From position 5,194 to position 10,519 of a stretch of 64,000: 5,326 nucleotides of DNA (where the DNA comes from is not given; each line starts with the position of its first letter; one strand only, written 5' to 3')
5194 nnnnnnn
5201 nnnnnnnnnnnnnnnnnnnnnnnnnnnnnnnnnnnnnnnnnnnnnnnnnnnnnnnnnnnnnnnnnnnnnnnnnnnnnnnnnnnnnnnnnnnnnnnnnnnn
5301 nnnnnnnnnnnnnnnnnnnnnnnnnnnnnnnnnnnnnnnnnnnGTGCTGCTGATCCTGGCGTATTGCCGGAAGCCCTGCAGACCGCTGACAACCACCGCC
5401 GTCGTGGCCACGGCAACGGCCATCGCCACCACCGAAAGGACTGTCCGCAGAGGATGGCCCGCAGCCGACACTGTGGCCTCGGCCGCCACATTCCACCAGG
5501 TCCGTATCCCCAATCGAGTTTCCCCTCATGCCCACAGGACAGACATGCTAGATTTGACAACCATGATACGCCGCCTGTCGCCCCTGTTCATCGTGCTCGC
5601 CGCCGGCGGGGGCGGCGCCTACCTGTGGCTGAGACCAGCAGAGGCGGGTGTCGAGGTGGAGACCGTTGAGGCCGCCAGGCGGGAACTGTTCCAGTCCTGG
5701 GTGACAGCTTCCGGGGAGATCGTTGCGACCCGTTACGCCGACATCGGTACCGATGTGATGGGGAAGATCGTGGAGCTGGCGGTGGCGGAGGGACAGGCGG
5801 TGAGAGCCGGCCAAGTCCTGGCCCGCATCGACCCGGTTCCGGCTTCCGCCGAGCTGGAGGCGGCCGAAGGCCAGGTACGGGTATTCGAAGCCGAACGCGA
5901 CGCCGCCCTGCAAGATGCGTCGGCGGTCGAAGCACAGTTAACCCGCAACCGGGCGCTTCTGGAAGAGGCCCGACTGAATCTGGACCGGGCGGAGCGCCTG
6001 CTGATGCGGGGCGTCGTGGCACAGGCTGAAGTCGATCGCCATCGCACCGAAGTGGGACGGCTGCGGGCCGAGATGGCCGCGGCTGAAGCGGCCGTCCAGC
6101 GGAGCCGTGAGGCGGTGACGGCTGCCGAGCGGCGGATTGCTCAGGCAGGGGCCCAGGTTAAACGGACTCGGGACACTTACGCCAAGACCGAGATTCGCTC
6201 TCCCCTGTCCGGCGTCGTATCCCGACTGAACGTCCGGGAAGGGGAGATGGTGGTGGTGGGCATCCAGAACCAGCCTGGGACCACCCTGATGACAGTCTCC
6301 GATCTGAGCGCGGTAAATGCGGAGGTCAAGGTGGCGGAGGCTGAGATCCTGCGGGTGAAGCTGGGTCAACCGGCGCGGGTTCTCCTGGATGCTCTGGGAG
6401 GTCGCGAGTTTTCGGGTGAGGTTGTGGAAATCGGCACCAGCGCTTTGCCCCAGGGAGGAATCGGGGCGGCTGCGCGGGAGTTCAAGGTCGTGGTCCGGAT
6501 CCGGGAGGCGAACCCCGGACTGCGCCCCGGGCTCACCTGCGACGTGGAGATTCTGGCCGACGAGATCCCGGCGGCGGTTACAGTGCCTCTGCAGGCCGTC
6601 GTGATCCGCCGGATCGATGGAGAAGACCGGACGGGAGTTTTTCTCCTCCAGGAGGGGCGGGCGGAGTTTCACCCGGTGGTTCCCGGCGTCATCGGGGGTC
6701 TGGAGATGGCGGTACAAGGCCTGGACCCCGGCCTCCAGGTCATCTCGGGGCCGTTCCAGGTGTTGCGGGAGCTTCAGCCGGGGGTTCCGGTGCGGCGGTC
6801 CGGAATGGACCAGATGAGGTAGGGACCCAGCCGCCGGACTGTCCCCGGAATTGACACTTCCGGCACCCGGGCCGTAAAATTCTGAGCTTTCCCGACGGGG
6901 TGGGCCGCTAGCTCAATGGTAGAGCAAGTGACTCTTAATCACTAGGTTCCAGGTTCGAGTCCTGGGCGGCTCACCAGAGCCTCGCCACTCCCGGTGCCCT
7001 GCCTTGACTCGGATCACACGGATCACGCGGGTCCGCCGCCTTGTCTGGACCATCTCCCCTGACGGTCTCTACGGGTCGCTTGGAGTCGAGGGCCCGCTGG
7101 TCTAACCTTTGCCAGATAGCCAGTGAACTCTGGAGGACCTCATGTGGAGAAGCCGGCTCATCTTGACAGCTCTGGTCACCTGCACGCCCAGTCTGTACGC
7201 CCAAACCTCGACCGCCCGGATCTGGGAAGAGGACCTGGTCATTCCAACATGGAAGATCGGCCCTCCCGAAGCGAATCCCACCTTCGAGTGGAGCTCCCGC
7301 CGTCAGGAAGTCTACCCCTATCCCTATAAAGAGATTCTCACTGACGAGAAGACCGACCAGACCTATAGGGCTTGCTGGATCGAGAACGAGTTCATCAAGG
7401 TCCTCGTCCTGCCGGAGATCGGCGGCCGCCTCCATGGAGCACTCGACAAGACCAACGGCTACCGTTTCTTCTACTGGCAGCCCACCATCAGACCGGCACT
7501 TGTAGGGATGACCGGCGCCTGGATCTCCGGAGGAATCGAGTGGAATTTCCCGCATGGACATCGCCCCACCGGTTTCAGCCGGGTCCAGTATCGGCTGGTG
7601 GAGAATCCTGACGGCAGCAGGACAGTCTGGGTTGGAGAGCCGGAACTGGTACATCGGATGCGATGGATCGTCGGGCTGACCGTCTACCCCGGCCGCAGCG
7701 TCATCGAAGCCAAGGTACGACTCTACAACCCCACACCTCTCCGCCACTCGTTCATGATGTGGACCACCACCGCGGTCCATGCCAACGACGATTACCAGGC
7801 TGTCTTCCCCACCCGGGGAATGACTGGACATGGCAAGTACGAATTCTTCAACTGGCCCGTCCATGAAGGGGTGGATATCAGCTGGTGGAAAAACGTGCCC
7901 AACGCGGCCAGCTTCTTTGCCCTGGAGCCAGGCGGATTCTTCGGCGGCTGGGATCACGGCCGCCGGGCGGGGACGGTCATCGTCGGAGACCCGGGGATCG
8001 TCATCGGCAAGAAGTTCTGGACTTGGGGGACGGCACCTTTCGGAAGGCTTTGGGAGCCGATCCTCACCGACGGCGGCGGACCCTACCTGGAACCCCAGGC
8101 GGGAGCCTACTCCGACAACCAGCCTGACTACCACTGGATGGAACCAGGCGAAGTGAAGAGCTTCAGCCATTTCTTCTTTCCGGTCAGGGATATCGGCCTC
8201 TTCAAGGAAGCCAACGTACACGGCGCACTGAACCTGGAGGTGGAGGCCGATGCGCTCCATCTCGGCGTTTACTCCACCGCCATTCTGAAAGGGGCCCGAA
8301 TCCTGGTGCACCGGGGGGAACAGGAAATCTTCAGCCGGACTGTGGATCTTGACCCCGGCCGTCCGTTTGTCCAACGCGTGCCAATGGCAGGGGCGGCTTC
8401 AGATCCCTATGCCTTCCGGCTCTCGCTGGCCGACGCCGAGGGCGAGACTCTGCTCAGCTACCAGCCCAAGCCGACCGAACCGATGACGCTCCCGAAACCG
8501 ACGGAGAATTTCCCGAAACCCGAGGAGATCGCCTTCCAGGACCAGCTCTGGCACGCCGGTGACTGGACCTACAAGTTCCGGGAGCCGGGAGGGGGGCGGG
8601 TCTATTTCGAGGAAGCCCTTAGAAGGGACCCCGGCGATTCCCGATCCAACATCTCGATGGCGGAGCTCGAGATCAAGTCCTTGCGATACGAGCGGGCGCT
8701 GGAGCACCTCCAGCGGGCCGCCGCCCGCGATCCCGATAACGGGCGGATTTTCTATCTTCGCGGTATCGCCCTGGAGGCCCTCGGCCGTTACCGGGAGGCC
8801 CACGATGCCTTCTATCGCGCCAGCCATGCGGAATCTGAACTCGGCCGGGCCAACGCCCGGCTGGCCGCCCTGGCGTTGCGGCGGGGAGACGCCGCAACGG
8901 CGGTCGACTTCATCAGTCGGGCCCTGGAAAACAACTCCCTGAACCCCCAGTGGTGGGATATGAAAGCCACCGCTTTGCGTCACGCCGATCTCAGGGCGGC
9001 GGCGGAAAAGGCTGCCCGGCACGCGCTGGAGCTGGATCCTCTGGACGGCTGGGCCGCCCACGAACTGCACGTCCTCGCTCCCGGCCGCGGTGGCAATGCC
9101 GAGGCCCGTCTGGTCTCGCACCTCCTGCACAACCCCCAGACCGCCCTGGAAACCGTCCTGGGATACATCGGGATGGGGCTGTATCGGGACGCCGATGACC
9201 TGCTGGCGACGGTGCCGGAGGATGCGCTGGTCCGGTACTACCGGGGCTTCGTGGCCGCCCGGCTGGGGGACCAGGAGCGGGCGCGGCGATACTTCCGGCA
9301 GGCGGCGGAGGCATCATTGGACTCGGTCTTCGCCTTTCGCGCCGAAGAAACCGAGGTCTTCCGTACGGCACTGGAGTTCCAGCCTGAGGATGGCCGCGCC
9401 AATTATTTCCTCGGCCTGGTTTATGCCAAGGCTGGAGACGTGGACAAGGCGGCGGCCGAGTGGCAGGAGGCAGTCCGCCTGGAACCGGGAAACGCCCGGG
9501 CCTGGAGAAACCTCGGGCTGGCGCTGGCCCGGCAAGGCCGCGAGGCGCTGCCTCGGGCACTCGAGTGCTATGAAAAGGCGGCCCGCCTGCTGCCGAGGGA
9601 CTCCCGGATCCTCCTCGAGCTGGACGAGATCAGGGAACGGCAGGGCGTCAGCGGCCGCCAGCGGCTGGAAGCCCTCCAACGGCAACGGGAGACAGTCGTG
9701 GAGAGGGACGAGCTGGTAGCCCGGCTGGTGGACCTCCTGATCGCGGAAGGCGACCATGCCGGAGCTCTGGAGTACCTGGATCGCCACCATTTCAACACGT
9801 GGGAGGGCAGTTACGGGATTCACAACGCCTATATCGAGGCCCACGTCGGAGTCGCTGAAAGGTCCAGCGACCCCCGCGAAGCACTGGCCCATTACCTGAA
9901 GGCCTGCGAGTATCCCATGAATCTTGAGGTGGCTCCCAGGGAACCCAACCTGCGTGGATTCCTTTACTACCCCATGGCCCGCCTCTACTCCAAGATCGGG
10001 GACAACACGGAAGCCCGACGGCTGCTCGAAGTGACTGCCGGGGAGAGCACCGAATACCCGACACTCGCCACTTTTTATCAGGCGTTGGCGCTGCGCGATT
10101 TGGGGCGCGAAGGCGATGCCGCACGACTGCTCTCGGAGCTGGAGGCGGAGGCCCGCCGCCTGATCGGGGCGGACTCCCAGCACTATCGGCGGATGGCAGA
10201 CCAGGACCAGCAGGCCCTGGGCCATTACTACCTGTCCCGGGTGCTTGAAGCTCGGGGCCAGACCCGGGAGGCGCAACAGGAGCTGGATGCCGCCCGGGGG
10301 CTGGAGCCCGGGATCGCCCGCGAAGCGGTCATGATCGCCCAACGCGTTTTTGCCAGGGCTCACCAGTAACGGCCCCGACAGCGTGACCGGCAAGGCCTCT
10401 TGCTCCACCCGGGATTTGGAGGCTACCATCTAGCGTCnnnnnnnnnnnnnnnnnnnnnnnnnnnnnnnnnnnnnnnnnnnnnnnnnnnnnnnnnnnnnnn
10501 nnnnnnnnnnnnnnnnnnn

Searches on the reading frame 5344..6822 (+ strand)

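Call 75: search_protein_families(library=pfam, proteins=[window:5344-6822:+], max_evalue=0.0001)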
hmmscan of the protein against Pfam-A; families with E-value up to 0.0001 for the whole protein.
window:5344-6822:+ (492 aa): 4 families
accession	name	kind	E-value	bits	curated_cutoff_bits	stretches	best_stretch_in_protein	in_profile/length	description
PF16576.10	HlyD_D23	-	3.6e-21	75.9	30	1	128-396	16-211/214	Barrel-sandwich domain of CusB or HlyD membrane-fusion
PF13437.12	HlyD_3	-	1.4e-14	55.1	22.2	1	284-396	2-106/106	HlyD family secretion protein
PF13533.13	Biotin_lipoyl_2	-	2.9e-12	46.5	29.8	1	137-163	6-32/32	Biotin-lipoyl like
PF00364.28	Biotin_lipoyl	-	1e-06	28.9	22.1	0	132-173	6-47/73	Biotin-requiring enzyme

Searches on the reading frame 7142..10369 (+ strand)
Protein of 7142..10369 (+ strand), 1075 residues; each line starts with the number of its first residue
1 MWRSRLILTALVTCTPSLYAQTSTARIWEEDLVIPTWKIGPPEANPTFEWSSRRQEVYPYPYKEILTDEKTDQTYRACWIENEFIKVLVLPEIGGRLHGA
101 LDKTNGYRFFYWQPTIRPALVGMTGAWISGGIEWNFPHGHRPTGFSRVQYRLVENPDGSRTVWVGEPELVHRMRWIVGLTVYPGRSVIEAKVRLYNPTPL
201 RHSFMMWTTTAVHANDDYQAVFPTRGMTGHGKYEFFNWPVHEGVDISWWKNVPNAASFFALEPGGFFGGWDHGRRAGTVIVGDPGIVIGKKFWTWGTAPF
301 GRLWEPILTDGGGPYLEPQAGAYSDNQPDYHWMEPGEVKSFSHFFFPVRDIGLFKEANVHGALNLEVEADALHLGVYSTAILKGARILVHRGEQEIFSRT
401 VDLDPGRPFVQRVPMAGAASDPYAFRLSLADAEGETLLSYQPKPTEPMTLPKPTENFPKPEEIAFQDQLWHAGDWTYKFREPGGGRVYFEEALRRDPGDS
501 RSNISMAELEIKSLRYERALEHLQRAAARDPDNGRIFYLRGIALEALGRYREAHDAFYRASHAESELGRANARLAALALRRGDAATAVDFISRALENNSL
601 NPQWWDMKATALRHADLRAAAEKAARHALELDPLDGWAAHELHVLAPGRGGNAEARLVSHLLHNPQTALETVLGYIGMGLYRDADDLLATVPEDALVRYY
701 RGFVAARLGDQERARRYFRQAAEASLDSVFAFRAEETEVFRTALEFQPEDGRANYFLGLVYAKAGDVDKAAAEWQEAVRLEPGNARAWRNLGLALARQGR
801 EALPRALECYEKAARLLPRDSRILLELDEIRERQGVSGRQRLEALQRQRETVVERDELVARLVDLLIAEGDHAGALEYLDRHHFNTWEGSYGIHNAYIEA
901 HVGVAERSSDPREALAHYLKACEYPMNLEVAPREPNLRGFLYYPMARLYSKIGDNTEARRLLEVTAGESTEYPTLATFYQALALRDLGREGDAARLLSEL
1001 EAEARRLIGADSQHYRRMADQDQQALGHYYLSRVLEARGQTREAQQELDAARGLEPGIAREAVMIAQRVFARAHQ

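Call 75: search_protein_families(library=pfam, proteins=[window:7142-10369:+], max_evalue=0.0001)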
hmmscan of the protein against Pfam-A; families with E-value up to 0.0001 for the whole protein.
window:7142-10369:+ (1075 aa): 14 families
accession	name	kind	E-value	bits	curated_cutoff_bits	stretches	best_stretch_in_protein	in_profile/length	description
PF17128.10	DUF5107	-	1e-56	192.7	24.4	1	56-339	5-301/310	Domain of unknown function (DUF5107)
PF07719.23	TPR_2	-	2.7e-23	80.5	27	1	752-784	2-34/34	Tetratricopeptide repeat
PF13431.12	TPR_17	-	1.8e-22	78.1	24.4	0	523-554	2-33/34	Tetratricopeptide repeat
PF13414.12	TPR_11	-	3.8e-21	74.9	26.8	1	758-799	1-42/42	TPR repeat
PF13428.12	TPR_14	-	3.7e-17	61.5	23.5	0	753-792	3-42/44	Tetratricopeptide repeat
PF14559.12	TPR_19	-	2.2e-16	60.4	25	1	487-539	12-64/68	Tetratricopeptide repeat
PF13432.12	TPR_16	-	2.4e-16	60.3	32.7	2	757-818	3-62/65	Tetratricopeptide repeat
PF00515.34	TPR_1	-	5.9e-14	51.6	27.8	0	754-784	4-34/34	Tetratricopeptide repeat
PF13181.12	TPR_8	-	3.8e-09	36.4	25.7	0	752-783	2-33/34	Tetratricopeptide repeat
PF13424.12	TPR_12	-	3.3e-07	30.8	30.1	0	506-560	9-71/77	Tetratricopeptide repeat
PF23300.3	HEAT_Nup120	-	3.7e-07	30.6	29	0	681-724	12-55/170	Nucleoporin Nup120, HEAT repeats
PF23914.1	TPR_CcmH_CycH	-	4.7e-06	27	42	0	740-824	39-124/158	Cytochrome c-type biogenesis protein H TPR domain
PF12895.13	ANAPC3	-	1.7e-05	25.4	27.2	0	489-557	12-79/82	Anaphase-promoting complex, cyclosome, subunit 3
PF13371.12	TPR_9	-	5.3e-05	23.6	35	0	759-821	3-63/73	Tetratricopeptide repeat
